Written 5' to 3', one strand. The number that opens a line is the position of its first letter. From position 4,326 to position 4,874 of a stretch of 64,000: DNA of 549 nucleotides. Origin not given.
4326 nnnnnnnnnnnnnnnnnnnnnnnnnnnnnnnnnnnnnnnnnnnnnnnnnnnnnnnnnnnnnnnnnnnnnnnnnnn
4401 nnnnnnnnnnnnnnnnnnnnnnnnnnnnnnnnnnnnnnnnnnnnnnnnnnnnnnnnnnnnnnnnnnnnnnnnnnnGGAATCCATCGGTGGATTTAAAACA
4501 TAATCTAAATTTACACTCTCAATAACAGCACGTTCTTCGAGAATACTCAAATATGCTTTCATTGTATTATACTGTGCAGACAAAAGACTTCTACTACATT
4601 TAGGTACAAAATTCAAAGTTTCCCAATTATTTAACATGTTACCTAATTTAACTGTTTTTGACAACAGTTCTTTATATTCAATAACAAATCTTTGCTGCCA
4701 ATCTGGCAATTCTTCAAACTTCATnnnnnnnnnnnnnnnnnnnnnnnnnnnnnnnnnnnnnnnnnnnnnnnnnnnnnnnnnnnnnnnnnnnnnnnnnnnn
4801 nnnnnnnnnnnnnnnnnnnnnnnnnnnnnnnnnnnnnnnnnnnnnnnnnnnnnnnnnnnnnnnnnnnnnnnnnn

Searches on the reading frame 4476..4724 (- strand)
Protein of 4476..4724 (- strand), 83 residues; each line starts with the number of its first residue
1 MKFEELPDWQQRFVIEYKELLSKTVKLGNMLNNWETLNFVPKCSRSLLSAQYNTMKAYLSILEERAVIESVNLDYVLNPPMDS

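Call 14: find_related_loci(query=window:4476-4724:-, collection=viral_contigs, flank=6000)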
Query window:4476-4724:- (83 aa) in viral_contigs; peptide patterns used: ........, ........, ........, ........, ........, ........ (x = any residue, [..] = any of these).
25 stretches matched a pattern, but none encodes a relative of the query by tblastn (E <= 1e-3).

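Call 16: search_protein_families(library=phrogs, proteins=[window:4476-4724:-], max_evalue=0.01)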
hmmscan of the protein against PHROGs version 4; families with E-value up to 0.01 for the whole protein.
window:4476-4724:- (83 aa): 4 families
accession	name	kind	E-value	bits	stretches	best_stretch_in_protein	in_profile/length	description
phrog_774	-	unknown function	2.7e-18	67.5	1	4-74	61-130/134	-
phrog_3934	-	unknown function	4.8e-08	33.7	1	7-66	109-167/336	-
phrog_32732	-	unknown function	1.1e-05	26.2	1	3-66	92-156/159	-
phrog_19511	-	unknown function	0.0068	17.4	1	2-70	84-153/155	-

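Call 20: find_encoding_contigs(protein=window:4476-4724:-, flank=3000, max_places=10)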
Protein window:4476-4724:- (83 aa): 7 contigs read that carry it; 5 places shown.
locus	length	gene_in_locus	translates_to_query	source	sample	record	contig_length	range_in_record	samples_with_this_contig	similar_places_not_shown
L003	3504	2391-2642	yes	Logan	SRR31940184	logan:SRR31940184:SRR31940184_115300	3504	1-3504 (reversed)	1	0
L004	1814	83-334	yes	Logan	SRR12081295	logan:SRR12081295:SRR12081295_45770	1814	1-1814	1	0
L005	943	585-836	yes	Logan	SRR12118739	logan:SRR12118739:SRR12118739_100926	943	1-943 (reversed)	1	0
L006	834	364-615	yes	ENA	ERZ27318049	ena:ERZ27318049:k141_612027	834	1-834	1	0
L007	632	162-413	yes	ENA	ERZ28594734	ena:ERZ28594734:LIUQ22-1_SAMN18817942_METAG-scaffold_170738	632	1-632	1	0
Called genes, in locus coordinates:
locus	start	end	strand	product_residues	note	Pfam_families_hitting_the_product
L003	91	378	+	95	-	-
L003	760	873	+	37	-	-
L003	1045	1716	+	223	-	-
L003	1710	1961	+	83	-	-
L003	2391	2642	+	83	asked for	PF21825:Sequestin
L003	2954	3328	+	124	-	-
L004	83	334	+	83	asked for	PF21825:Sequestin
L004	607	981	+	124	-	-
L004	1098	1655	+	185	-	-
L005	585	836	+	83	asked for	PF21825:Sequestin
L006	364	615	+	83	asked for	PF21825:Sequestin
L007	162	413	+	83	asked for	PF21825:Sequestin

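Call 26: search_protein_families(library=pfam, proteins=[window:4476-4724:-], max_evalue=0.1)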
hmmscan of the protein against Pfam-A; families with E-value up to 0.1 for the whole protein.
window:4476-4724:- (83 aa): 1 family
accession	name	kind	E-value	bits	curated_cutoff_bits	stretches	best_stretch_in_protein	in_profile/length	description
PF21825.2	crAss001_48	-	4.9e-22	78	24.8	1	7-67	1-60/61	crAss001_48 related protein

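Call 30: find_homologous_proteins(query=window:4476-4724:-, max_evalue=0.00001)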
Query window:4476-4724:- (83 aa): 275 proteins with E <= 0.00001 among 277 candidates; the best 120 are listed.
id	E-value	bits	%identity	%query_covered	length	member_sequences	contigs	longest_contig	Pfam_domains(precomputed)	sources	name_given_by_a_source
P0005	5.6e-46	171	95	100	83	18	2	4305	PF21825.3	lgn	-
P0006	1.6e-42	160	90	100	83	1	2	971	PF21825.3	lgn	-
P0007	2.7e-41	156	94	94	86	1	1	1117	PF21825.3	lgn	-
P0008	3.2e-41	156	94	93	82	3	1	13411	PF21825.3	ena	-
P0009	6.3e-41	155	95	93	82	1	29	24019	PF21825.3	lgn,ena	-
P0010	2.0e-40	154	91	94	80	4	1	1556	PF21825.3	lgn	-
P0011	3.1e-40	153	91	94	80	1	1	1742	PF21825.3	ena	-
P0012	3.8e-40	153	91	94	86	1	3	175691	PF21825.3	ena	-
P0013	8.7e-40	152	91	94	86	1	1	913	PF21825.3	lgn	-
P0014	1.1e-39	151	90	94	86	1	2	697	PF21825.3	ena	-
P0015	1.1e-39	151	90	94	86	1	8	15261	PF21825.3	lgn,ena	-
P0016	1.4e-39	151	88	94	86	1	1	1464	PF21825.3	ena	-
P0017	1.8e-39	151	90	94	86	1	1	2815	PF21825.3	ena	-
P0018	2.1e-39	150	88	94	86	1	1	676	PF21825.3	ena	-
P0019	3.6e-39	150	86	94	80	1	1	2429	PF21825.3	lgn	-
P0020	3.7e-39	150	90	94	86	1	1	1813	PF21825.3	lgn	-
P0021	4.9e-39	149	88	94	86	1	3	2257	PF21825.3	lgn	-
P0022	5.3e-39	149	87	94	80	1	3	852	PF21825.3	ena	-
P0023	5.4e-39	149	88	94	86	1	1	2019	PF21825.3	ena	-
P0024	8.1e-39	149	90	94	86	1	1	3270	PF21825.3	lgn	-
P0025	9.0e-39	148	90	94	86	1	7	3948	PF21825.3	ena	-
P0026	9.4e-39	148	87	94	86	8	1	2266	PF21825.3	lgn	-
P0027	1.0e-38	148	87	94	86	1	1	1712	PF21825.3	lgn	-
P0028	1.4e-38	148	86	94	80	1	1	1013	PF21825.3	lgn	-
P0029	1.9e-38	147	88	94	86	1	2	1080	PF21825.3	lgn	-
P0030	2.0e-38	147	88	94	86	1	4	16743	PF21825.3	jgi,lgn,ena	jgi:hypothetical protein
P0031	2.0e-38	147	86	94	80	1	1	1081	PF21825.3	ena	-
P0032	2.3e-38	147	88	94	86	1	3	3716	PF21825.3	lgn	-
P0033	2.6e-38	147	88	94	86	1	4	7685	PF21825.3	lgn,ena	-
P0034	3.6e-38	146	88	94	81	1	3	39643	PF21825.3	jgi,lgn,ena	-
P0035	4.4e-38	146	88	94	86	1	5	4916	PF21825.3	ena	-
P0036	4.9e-38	146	87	94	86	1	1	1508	PF21825.3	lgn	-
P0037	7.9e-38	145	87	94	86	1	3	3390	PF21825.3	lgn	-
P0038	1.2e-37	145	89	94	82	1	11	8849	PF21825.3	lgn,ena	-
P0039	1.2e-37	145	87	94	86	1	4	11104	PF21825.3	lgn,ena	-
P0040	1.3e-37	145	87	94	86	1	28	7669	PF21825.3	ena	-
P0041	1.6e-37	144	87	94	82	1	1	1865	PF21825.3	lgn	-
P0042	1.7e-37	144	87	94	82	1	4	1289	PF21825.3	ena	-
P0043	1.8e-37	144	87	94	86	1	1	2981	PF21825.3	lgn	-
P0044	1.9e-37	144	89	94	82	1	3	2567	PF21825.3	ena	-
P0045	2.0e-37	144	87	94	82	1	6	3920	PF21825.3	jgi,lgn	jgi:hypothetical protein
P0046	2.5e-37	144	87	94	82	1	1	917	PF21825.3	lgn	-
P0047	2.7e-37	144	86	94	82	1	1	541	PF21825.3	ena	-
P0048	3.2e-37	143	85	94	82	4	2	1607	PF21825.3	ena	-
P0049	3.4e-37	143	86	94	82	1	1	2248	PF21825.3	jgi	jgi:hypothetical protein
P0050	3.5e-37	143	87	94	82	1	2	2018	PF21825.3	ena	-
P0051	4.5e-37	143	86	94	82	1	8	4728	PF21825.3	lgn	-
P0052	4.5e-37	143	87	94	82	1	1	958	PF21825.3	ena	-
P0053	4.7e-37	143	83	94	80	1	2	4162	PF21825.3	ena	-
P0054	4.8e-37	143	89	94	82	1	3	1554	PF21825.3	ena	-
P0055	4.9e-37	143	86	94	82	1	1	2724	PF21825.3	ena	-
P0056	5.0e-37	143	87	94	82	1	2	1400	PF21825.3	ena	-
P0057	5.0e-37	143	87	94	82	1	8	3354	PF21825.3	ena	-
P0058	5.4e-37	143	87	94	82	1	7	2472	PF21825.3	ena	-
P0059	5.5e-37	143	87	94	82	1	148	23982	PF21825.3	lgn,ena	-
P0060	5.8e-37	143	87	94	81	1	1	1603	PF21825.3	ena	-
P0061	5.9e-37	143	86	94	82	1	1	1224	PF21825.3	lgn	-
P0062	6.0e-37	143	86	94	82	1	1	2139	PF21825.3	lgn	-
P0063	6.5e-37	143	86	94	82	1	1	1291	PF21825.3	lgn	-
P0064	7.6e-37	142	86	94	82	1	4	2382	PF21825.3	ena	-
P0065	7.8e-37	142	87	94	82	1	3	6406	PF21825.3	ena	-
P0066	8.2e-37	142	85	94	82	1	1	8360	PF21825.3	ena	-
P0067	9.2e-37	142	85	94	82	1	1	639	PF21825.3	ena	-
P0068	1.2e-36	142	86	94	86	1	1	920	PF21825.3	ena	-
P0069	1.3e-36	142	87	94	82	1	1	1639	PF21825.3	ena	-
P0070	1.3e-36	142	86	94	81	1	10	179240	PF21825.3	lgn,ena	-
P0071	1.4e-36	141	86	94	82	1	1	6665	PF21825.3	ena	-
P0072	1.4e-36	141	86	94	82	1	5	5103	PF21825.3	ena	-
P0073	1.4e-36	141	86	94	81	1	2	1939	PF21825.3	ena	-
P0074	1.5e-36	141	86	94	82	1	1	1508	PF21825.3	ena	-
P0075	1.5e-36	141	86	94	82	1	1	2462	PF21825.3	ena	-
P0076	1.7e-36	141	86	94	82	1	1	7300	PF21825.3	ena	-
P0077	1.8e-36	141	86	94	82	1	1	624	PF21825.3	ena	-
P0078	1.8e-36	141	85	94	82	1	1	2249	PF21825.3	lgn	-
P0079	2.0e-36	141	86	94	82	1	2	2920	PF21825.3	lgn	-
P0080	2.1e-36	141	83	94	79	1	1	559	PF21825.3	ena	-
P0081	2.1e-36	141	86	94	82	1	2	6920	PF21825.3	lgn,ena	-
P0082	2.6e-36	141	86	94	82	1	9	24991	PF21825.3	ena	-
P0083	2.7e-36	141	84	94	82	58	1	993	PF21825.3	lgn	-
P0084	2.9e-36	140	85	94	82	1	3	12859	PF21825.3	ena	-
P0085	3.3e-36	140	84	92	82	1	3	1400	PF21825.3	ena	-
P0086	3.5e-36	140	86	94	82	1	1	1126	PF21825.3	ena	-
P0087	3.6e-36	140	85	94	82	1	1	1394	PF21825.3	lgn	-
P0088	3.6e-36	140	85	94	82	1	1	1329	PF21825.3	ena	-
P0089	3.8e-36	140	86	94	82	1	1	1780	PF21825.3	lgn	-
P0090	4.1e-36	140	84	94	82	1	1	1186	PF21825.3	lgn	-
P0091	4.1e-36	140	84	94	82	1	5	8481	PF21825.3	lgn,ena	-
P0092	4.2e-36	140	86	89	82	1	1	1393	PF21825.3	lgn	-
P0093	5.3e-36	140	85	94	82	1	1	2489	PF21825.3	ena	-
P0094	5.7e-36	139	84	94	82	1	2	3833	PF21825.3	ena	-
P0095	6.0e-36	139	85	94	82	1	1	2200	PF21825.3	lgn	-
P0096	9.9e-36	139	82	94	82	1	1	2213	PF21825.3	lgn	-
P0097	1.2e-35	139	82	94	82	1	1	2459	PF21825.3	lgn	-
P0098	1.3e-35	138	86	88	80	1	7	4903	PF21825.3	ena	-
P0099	1.7e-35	138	84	94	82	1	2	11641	PF21825.3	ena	-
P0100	2.2e-35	138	84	94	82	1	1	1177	PF21825.3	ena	-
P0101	2.3e-35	138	84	94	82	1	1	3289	PF21825.3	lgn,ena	-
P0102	2.4e-35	138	86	88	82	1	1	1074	PF21825.3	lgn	-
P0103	3.7e-35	137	82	92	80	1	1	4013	PF21825.3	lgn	-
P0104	3.8e-35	137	82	94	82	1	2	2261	PF21825.3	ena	-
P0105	4.1e-35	137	85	89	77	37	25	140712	PF21825.3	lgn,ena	-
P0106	4.8e-35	137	86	88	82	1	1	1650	PF21825.3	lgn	-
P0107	5.0e-35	137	84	94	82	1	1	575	PF21825.3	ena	-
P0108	5.6e-35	136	83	92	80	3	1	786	PF21825.3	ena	-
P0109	6.0e-35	136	81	94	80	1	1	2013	PF21825.3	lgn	-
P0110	6.0e-35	136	82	94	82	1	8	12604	PF21825.3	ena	-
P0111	6.4e-35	136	84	88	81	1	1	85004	PF21825.3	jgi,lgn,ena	-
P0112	8.8e-35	136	85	94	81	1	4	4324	PF21825.3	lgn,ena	-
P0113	9.6e-35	136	84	89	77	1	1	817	PF21825.3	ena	-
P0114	9.6e-35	136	84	89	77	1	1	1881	PF21825.3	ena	-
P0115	1.4e-34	135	80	94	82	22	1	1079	PF21825.3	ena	-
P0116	2.0e-34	135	84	88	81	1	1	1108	PF21825.3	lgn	-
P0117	4.4e-34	133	82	89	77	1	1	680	PF21825.3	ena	-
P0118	5.2e-34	133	85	89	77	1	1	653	PF21825.3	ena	-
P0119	5.6e-34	133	82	89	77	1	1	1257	PF21825.3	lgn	-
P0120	5.6e-34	133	85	88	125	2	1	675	PF21825.3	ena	-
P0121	7.5e-34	133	84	88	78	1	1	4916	PF21825.3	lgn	-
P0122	8.3e-34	133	76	94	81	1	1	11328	PF21825.3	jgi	jgi:hypothetical protein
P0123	9.3e-34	132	82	88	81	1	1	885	PF21825.3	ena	-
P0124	9.9e-34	132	84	88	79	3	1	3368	PF21825.3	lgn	-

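Call 31: find_encoding_contigs(protein=P0012, flank=2500, max_places=3)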
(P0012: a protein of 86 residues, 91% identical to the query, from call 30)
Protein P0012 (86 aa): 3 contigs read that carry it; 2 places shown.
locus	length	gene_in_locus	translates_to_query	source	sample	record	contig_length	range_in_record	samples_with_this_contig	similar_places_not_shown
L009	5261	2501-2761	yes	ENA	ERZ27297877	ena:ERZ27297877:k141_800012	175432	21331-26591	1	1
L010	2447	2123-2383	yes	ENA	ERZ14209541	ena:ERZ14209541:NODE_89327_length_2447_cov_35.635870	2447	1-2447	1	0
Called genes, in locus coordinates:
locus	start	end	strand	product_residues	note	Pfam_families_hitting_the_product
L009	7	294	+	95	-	-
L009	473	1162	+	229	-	PF04480:DUF559 (weak)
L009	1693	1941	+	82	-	-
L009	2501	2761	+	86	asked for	PF21825:Sequestin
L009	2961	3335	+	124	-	-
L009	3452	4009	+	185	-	-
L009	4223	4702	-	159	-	PF08722:Tn7_TnsA-like_N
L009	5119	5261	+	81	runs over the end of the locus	-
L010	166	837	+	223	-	-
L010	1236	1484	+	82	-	-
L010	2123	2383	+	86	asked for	PF21825:Sequestin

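Call 32: find_encoding_contigs(protein=P0070, flank=2500, max_places=4)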
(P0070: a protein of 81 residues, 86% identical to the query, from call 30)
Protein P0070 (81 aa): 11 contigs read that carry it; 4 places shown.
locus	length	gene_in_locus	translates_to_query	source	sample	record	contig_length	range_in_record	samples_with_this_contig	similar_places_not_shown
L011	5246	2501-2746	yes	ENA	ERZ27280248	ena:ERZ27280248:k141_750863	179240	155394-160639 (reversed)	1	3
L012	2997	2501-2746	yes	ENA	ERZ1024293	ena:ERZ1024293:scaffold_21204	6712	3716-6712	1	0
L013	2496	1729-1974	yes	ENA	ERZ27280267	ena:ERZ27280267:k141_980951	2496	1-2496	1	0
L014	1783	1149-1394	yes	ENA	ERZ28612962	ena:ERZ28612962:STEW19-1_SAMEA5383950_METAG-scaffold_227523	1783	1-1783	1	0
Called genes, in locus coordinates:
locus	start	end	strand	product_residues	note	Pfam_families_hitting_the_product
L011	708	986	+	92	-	-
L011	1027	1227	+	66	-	-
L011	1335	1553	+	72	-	-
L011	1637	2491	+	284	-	PF04055:Radical_SAM, PF13353:Fer4_12 (weak)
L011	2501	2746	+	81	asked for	PF21825:Sequestin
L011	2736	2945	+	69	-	-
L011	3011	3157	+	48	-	-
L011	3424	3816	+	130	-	-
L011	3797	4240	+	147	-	-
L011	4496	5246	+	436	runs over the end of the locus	PF14239:RRXRR, PF01844:HNH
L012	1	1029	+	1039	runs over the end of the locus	PF20465:MmeI_hel (faint), PF02384:N6_Mtase, PF20473:MmeI_Mtase, PF07669:Eco57I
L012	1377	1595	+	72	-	-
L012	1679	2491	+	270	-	PF04055:Radical_SAM, PF13353:Fer4_12 (weak)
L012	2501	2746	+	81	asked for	PF21825:Sequestin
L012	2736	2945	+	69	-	-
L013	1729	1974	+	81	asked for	PF21825:Sequestin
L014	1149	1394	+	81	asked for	PF21825:Sequestin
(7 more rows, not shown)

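Call 33: find_encoding_contigs(protein=P0105, flank=2500, max_places=4)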
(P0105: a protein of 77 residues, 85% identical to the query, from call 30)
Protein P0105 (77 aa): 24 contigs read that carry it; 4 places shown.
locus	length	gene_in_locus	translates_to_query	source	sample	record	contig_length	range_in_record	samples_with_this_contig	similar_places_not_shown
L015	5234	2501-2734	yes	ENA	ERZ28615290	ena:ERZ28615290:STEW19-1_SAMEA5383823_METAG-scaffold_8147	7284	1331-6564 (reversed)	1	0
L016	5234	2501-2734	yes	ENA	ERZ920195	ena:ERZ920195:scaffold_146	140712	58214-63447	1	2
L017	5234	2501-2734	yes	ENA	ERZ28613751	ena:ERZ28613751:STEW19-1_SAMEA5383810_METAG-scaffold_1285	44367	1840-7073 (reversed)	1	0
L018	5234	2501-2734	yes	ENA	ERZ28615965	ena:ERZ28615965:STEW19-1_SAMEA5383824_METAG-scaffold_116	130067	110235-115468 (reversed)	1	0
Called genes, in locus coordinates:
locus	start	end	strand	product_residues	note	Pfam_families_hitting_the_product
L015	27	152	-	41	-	-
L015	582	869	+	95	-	-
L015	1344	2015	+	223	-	-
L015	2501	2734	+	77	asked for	PF21825:Sequestin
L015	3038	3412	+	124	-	-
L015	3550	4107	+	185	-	-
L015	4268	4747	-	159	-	PF08722:Tn7_TnsA-like_N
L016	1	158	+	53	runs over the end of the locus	-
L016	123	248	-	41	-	-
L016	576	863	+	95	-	-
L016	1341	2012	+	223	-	-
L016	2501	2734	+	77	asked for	PF21825:Sequestin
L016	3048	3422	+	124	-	-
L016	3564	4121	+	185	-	-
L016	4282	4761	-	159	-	PF08722:Tn7_TnsA-like_N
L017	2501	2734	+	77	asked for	PF21825:Sequestin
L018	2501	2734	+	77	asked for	PF21825:Sequestin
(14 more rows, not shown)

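Call 34: find_encoding_contigs(protein=P0122, flank=2500, max_places=3)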
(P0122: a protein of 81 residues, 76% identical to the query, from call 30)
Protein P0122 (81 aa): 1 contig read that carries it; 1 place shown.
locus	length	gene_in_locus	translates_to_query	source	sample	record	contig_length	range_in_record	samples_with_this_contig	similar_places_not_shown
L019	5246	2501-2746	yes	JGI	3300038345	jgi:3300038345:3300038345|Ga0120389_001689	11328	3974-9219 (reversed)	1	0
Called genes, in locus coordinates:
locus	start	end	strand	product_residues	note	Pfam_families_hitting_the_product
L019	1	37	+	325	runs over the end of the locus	-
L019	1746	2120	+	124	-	-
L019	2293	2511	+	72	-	-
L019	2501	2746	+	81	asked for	PF21825:Sequestin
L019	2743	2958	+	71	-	-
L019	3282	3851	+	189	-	PF13392:HNH_3 (weak)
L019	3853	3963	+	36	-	-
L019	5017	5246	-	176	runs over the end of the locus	-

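Call 42: find_encoding_contigs(protein=P0006, flank=1500, max_places=4)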
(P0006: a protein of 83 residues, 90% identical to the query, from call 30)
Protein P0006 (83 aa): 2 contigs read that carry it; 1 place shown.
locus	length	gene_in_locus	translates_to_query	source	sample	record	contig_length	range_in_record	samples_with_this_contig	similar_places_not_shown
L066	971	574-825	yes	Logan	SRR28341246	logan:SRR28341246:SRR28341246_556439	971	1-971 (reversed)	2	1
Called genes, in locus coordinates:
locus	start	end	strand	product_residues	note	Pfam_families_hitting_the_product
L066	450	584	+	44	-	-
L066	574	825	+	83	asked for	PF21825:Sequestin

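Call 43: find_encoding_contigs(protein=P0009, flank=3000, max_places=6)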
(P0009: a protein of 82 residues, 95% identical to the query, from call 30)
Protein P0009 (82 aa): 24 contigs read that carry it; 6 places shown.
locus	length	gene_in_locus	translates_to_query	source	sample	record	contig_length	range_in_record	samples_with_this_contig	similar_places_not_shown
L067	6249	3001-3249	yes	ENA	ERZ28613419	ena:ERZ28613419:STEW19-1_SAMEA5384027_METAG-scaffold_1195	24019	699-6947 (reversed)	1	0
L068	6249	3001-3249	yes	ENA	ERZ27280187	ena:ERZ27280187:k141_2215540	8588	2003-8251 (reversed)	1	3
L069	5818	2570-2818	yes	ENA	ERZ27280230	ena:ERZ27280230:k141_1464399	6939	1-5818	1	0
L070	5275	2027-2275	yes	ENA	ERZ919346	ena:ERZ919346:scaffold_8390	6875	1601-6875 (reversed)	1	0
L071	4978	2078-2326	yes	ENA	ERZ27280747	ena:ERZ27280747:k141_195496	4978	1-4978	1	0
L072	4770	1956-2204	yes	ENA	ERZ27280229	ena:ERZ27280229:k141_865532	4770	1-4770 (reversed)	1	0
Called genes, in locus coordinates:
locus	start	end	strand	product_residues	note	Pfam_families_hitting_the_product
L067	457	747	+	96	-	-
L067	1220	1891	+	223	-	-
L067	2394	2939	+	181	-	PF13392:HNH_3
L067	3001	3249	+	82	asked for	PF21825:Sequestin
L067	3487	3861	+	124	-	-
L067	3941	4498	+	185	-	-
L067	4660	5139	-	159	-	PF08722:Tn7_TnsA-like_N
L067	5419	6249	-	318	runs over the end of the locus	PF16724:T4-gp15_tss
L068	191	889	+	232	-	PF04480:DUF559 (weak)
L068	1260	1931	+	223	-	-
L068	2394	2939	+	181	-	PF13392:HNH_3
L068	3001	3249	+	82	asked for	PF21825:Sequestin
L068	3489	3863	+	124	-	-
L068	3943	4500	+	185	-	-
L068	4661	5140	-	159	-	PF08722:Tn7_TnsA-like_N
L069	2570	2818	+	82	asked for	PF21825:Sequestin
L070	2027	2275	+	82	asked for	PF21825:Sequestin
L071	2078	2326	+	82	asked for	PF21825:Sequestin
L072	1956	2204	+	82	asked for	PF21825:Sequestin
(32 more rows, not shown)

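Call 44: find_encoding_contigs(protein=P0059, flank=3000, max_places=8)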
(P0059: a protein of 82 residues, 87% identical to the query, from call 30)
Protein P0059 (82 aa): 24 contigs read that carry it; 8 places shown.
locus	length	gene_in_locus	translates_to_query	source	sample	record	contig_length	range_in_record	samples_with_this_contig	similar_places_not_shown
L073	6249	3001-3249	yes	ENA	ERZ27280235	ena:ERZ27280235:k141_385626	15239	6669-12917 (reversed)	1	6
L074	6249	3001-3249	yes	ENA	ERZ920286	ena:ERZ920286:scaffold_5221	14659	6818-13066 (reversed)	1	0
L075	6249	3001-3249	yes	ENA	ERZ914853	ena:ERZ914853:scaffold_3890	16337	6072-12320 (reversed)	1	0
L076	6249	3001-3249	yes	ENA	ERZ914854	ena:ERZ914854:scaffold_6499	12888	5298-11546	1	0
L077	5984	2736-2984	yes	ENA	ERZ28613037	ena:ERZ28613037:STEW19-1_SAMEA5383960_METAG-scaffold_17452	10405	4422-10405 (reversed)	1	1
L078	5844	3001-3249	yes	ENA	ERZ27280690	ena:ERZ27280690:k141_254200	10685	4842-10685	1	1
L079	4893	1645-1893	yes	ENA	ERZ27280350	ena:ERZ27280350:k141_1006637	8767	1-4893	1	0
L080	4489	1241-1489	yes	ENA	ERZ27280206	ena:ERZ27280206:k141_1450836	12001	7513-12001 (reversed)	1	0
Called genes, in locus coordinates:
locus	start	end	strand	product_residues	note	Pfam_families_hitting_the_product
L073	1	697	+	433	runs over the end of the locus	PF01068:DNA_ligase_A_M (weak)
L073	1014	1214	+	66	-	-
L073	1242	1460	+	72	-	-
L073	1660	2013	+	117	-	-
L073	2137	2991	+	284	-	PF04055:Radical_SAM, PF13353:Fer4_12 (weak)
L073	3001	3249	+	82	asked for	PF21825:Sequestin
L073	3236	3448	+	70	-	-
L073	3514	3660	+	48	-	-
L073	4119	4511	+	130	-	-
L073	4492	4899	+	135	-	-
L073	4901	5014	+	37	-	-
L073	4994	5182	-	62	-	-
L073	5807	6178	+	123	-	-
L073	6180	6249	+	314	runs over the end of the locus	PF03237:Terminase_6N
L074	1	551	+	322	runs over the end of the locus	PF07484:Collar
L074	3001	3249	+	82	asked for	PF21825:Sequestin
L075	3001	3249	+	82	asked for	PF21825:Sequestin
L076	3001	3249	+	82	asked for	PF21825:Sequestin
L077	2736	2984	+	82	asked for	PF21825:Sequestin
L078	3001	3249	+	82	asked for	PF21825:Sequestin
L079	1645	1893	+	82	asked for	PF21825:Sequestin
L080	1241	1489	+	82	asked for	PF21825:Sequestin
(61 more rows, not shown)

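Call 58: find_encoding_contigs(protein=P0111, flank=6000, max_places=3)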
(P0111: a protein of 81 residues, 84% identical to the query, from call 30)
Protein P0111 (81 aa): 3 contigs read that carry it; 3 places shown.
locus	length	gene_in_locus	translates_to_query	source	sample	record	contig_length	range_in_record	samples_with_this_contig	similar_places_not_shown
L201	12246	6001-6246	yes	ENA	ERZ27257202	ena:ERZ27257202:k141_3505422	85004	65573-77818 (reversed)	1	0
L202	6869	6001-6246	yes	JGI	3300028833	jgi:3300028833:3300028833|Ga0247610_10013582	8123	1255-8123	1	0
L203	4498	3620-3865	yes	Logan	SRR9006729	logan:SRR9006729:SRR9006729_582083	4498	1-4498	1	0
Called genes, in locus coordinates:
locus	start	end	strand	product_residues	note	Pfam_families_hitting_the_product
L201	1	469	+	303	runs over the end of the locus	-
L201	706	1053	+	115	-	-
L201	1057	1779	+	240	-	PF26809:Phage_T4_gp13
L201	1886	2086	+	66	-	-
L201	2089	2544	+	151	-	PF00383:dCMP_cyt_deam_1, PF14437:MafB19-deam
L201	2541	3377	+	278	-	PF02511:Thy1 (weak)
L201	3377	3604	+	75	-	-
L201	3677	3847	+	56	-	-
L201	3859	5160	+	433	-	PF01068:DNA_ligase_A_M (weak)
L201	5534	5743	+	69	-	-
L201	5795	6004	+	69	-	-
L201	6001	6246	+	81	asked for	PF21825:Sequestin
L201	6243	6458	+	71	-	-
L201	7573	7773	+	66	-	-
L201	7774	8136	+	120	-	PF04965:GPW_gp25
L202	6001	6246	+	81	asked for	PF21825:Sequestin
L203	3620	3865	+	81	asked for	PF21825:Sequestin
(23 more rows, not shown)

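Call 59: find_encoding_contigs(protein=P0034, flank=6000, max_places=4)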
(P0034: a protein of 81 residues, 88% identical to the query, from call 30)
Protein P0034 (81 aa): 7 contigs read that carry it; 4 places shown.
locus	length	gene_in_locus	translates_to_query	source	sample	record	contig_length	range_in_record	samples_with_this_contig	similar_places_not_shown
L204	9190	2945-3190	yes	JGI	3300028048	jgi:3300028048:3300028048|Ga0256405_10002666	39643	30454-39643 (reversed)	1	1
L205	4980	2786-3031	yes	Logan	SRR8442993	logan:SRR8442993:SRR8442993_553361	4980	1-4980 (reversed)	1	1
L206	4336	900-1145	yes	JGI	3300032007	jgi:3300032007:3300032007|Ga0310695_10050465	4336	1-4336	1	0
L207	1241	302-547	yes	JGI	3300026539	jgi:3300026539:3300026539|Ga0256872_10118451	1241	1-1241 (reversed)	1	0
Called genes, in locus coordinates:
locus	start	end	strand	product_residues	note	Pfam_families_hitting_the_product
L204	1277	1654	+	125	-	-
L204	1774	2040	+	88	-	PF04221:RelB (weak)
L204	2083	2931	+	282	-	PF04055:Radical_SAM, PF13353:Fer4_12 (weak)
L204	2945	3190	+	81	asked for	PF21825:Sequestin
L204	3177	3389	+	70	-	-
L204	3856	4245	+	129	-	-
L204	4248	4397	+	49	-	-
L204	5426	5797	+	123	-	-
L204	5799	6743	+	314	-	PF03237:Terminase_6N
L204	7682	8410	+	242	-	PF03420:Peptidase_S77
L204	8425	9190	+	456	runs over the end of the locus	PF01442:Apolipoprotein (faint), PF25623:T4_CASP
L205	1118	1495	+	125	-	-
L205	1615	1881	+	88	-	PF04221:RelB (weak)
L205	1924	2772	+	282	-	PF04055:Radical_SAM, PF13353:Fer4_12 (weak)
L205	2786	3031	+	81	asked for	PF21825:Sequestin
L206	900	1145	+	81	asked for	PF21825:Sequestin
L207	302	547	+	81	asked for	PF21825:Sequestin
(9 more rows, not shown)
